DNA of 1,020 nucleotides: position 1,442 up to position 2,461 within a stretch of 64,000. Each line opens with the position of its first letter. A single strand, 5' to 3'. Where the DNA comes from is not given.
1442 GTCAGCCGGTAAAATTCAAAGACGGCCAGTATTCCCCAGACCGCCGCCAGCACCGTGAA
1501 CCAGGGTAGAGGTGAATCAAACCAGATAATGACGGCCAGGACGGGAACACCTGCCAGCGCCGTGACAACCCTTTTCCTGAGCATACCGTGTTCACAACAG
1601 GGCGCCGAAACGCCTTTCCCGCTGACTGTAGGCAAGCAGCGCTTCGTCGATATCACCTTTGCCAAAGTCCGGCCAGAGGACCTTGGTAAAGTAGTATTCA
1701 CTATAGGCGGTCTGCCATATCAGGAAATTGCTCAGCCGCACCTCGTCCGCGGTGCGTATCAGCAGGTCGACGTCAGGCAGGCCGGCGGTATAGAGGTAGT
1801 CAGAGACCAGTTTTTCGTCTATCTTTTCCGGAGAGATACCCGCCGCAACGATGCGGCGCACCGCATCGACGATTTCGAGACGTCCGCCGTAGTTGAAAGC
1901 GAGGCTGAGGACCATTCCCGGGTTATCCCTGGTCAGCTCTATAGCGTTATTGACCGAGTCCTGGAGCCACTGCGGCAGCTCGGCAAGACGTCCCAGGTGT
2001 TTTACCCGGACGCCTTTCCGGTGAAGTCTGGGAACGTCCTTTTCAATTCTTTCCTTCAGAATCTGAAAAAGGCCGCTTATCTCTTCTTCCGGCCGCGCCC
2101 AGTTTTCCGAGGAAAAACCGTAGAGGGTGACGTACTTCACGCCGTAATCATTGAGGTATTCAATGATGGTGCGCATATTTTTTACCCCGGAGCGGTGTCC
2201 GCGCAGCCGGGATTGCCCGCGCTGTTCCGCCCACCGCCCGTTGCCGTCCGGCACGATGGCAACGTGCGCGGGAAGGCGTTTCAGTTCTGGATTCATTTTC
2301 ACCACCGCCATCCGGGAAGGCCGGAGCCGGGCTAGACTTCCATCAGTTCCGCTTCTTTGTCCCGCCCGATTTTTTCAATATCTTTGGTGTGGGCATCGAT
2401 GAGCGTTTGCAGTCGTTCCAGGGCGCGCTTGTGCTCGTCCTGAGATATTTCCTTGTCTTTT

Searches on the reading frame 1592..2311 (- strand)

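Call 84: search_protein_families(library=pfam, proteins=[window:1592-2311:-])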
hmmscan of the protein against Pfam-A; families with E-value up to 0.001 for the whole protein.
window:1592-2311:- (239 aa): 1 family
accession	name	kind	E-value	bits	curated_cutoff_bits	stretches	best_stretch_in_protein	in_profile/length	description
PF01255.24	Prenyltransf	-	2.3e-80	269.7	27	1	20-236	1-219/219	Putative undecaprenyl diphosphate synthase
